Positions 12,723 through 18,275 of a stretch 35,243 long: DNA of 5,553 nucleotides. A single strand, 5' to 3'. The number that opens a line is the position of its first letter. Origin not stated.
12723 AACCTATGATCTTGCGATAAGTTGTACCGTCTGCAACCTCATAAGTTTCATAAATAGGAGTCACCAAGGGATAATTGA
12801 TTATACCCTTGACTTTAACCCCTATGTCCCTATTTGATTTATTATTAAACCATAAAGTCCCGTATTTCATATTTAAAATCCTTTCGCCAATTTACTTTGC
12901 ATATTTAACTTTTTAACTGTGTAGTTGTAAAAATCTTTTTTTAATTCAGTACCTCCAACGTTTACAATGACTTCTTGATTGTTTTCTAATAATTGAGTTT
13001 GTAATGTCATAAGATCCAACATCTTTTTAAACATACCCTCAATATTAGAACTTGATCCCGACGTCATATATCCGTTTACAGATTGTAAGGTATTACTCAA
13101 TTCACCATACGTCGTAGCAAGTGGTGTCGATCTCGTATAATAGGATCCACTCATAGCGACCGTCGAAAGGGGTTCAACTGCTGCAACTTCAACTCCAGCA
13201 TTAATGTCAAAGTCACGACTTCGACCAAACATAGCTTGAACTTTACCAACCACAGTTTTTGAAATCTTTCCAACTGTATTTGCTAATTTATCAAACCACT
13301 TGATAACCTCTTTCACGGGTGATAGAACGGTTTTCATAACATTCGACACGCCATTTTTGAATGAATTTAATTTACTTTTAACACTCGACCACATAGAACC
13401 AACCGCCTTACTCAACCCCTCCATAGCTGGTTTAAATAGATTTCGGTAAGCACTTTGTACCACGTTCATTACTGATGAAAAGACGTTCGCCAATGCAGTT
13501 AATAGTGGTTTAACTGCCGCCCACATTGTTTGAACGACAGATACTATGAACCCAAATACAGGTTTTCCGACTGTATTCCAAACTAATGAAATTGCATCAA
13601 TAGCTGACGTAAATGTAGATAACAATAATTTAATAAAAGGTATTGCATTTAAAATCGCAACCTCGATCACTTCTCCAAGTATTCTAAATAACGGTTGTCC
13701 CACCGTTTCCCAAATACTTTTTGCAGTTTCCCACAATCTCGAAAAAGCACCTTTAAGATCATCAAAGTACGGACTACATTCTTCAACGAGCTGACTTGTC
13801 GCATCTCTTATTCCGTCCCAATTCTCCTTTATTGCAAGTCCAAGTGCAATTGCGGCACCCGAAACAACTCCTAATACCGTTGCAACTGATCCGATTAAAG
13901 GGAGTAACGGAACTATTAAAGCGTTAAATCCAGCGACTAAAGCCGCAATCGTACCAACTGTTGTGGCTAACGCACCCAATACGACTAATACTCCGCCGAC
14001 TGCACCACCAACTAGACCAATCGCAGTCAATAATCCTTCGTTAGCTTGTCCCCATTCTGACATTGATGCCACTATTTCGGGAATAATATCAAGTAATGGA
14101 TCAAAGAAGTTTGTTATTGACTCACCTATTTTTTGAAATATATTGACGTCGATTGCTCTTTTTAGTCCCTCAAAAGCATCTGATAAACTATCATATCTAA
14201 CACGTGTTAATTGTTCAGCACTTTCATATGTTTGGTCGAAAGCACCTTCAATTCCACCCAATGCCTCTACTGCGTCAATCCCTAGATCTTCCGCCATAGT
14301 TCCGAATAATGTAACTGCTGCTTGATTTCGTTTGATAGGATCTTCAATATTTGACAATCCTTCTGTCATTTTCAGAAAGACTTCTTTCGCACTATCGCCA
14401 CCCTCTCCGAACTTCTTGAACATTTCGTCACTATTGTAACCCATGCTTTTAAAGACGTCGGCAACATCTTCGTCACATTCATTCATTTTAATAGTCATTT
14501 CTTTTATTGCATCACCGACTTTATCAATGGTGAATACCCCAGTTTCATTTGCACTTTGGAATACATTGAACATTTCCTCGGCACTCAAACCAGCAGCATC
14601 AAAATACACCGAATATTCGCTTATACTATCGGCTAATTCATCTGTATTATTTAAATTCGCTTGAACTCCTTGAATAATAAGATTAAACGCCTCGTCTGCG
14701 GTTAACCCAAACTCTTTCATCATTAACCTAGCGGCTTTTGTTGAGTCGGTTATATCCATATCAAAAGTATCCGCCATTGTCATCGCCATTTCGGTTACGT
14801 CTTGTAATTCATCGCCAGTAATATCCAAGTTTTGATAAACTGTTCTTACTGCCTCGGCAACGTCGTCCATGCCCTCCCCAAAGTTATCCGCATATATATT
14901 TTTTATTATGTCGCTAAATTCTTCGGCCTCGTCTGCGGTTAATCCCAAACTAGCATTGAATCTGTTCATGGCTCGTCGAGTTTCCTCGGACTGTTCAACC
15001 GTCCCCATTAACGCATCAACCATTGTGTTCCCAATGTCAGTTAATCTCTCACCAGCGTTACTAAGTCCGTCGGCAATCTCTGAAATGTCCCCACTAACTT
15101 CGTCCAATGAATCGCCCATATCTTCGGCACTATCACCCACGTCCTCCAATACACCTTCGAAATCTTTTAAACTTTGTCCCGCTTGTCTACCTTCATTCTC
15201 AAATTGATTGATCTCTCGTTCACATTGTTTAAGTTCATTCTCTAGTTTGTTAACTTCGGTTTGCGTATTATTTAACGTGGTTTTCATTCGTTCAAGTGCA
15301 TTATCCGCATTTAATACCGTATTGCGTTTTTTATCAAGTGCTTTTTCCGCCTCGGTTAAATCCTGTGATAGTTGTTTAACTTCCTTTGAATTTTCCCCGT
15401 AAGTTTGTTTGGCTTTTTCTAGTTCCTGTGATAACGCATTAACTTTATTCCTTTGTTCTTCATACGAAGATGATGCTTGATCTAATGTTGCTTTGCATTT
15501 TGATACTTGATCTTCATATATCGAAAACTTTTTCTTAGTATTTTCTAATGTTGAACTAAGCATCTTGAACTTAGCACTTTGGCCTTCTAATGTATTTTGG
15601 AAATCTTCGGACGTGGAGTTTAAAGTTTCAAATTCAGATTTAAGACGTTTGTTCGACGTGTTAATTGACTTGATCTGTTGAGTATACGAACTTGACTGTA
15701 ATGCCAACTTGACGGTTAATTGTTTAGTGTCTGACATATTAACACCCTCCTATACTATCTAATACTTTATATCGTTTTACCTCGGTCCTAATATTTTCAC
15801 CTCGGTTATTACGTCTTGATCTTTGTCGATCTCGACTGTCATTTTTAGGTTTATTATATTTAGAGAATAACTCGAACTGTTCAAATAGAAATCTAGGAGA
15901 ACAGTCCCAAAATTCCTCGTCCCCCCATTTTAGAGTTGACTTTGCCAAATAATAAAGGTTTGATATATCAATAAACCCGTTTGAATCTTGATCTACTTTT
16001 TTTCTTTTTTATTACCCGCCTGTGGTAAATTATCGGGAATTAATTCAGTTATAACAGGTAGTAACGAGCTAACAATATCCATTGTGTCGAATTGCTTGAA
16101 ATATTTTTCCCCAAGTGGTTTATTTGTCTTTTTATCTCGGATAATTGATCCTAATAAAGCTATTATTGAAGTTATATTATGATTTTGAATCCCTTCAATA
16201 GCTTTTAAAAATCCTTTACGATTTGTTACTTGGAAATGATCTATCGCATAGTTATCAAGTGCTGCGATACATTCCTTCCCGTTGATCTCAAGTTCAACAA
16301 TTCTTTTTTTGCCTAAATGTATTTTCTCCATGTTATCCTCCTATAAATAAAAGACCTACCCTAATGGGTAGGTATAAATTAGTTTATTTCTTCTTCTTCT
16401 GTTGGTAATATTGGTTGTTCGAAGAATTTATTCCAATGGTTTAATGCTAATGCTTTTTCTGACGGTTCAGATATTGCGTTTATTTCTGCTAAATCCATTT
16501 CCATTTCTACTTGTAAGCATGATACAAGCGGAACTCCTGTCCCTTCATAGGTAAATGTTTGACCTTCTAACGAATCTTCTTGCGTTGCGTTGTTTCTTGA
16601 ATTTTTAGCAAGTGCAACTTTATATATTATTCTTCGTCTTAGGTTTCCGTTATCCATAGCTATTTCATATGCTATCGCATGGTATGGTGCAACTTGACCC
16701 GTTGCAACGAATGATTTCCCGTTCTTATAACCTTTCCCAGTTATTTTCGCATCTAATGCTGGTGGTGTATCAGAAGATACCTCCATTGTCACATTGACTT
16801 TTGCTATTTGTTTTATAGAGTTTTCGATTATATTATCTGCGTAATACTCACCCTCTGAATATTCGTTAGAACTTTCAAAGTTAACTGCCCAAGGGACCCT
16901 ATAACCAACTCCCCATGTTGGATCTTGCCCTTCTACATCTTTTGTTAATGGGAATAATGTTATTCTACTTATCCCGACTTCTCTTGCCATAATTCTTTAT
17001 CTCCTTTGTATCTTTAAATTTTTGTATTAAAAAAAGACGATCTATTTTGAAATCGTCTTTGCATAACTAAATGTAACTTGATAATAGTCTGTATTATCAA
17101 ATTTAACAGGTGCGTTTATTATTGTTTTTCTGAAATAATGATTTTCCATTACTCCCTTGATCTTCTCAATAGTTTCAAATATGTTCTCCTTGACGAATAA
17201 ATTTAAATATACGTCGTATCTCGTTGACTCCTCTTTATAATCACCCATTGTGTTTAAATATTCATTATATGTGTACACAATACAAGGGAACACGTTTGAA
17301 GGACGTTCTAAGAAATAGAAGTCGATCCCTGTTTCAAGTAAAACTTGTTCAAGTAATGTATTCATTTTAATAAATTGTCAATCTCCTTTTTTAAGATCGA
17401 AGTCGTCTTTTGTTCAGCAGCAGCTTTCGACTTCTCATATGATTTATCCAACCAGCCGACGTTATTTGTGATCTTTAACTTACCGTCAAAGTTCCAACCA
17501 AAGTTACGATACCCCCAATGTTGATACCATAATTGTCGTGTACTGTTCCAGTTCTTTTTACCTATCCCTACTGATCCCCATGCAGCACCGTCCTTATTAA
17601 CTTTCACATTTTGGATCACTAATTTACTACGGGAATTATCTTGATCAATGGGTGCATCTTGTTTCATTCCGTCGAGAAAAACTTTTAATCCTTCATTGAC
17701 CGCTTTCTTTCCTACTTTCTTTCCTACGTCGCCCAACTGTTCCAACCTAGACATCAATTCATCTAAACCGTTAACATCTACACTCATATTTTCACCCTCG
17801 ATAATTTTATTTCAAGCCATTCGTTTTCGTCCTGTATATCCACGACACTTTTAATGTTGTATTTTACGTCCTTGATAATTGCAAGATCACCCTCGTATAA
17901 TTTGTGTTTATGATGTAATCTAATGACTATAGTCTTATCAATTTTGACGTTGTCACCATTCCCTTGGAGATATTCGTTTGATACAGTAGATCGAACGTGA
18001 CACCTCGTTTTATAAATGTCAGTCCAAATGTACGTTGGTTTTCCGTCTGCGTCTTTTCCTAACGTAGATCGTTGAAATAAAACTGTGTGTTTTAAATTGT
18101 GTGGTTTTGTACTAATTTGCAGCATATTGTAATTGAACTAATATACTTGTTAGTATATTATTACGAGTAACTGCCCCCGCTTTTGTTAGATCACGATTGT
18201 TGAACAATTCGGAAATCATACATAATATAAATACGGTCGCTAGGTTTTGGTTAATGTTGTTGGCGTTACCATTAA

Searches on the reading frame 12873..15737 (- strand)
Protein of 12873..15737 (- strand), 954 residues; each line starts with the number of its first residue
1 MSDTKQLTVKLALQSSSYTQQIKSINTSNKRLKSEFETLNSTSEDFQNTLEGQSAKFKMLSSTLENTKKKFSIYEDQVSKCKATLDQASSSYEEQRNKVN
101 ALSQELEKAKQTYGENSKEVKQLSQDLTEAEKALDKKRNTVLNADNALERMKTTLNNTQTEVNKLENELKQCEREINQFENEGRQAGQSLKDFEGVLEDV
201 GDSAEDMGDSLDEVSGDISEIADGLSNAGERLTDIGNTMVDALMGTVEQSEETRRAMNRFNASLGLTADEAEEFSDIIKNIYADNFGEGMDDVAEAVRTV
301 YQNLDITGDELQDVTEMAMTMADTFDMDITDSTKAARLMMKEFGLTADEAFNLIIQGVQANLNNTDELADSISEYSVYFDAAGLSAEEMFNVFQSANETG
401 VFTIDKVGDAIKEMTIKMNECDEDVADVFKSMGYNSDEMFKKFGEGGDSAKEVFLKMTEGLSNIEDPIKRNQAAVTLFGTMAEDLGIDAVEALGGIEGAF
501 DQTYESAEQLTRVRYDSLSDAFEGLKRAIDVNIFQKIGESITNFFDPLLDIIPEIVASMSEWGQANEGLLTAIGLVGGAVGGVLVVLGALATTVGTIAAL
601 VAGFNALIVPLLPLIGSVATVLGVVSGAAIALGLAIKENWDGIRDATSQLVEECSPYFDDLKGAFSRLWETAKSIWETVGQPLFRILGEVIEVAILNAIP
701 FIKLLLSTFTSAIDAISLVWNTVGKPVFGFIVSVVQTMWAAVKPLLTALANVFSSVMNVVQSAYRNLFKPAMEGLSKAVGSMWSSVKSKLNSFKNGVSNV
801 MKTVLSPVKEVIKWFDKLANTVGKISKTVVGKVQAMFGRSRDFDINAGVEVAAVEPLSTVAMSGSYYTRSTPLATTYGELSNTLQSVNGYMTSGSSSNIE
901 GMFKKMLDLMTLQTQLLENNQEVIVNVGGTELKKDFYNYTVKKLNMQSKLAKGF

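Call 20: search_protein_families(library=pfam, proteins=[window:12873-15737:-], max_evalue=0.01)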
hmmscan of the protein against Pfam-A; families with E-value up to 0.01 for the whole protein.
window:12873-15737:- (954 aa): 27 families (the best 25 are shown)
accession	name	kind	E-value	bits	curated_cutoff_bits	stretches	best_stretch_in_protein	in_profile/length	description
PF10145.14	PhageMin_Tail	-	7.1e-28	98.3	33.2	1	283-479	4-201/201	Phage-related minor tail protein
PF00261.25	Tropomyosin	-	2.1e-08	34.4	38.6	1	16-203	37-238/242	Tropomyosin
PF06013.18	WXG100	-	6.6e-08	33.2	27.3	1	149-228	7-84/86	Proteins of 100 residues with WXG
PF10498.14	IFT57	-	1.4e-07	31.2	40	1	5-121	207-327/360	Intra-flagellar transport protein 57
PF08647.16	BRE1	-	1.8e-05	25.2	27.9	1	47-134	2-85/95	BRE1 E3 ubiquitin ligase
PF05816.16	TelA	-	4e-05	23.3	30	0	152-234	32-115/332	Toxic anion resistance protein (TelA)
PF07889.17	DUF1664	-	4.4e-05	24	34.6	0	117-194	47-121/124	Protein of unknown function (DUF1664)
PF13851.11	GAS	-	4.9e-05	23.3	32.3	1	115-223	23-127/200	Growth-arrest specific micro-tubule binding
PF21773.2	ODAD1_CC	-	5.6e-05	22.8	27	0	156-226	194-268/287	ODAD1 central coiled coil region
PF05335.18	DUF745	-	5.8e-05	23.3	33.3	1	120-220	64-164/183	Protein of unknown function (DUF745)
PF20379.3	DUF6674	-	8.1e-05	22.8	28.5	1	93-266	18-190/251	Family of unknown function (DUF6674)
PF07926.17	TPR_MLP1_2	-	0.00012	22.6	36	1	56-163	9-116/129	TPR/MLP1/MLP2-like protein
PF11559.13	ADIP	-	0.00012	22.6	34.3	1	15-93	54-132/151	Afadin- and alpha -actinin-Binding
PF20155.4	TMP_3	-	0.00015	22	41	1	174-314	8-153/192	Tape measure protein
PF16789.10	YscO-like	-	0.00032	21.2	27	0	23-125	22-126/161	YscO-like protein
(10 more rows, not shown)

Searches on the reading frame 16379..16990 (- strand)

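Call 20: search_protein_families(library=pfam, proteins=[window:16379-16990:-], max_evalue=0.01)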
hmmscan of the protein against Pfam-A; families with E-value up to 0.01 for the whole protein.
window:16379-16990:- (203 aa): 0 families

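Call 32: search_protein_families(library=ncbifam, proteins=[window:16379-16990:-], max_evalue=0.01)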
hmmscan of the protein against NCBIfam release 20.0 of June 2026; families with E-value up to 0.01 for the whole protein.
window:16379-16990:- (203 aa): 1 family
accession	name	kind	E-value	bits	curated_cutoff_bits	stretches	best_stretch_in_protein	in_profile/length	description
TIGR01603.1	maj_tail_phi13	subfamily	6.1e-08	32.7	35.2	1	45-153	42-150/190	major tail protein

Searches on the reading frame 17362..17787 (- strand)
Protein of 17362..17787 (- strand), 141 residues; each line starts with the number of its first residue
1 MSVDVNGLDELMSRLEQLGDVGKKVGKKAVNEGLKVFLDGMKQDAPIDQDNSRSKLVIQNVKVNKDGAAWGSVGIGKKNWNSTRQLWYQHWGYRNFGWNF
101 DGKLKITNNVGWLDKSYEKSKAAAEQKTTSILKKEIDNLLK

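Call 21: search_protein_families(library=pfam, proteins=[window:17362-17787:-], max_evalue=0.01)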
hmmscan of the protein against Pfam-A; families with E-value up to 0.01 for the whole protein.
window:17362-17787:- (141 aa): 1 family
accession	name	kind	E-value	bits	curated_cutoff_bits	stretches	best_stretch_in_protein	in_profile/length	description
PF04883.17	HK97-gp10_like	-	1.2e-08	36.2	21.4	1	9-97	1-78/78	Bacteriophage HK97-gp10, putative tail-component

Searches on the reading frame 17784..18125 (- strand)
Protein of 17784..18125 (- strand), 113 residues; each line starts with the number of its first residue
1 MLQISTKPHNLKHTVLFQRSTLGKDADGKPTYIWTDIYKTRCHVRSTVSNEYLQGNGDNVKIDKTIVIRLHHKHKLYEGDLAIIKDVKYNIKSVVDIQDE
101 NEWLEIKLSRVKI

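Call 21: search_protein_families(library=pfam, proteins=[window:17784-18125:-], max_evalue=0.01)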
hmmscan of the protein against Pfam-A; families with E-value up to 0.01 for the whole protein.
window:17784-18125:- (113 aa): 1 family
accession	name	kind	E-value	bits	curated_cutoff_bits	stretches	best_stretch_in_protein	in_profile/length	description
PF05521.18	Phage_HCP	-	3.3e-13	50.6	25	1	7-108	2-103/106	Phage head completion protein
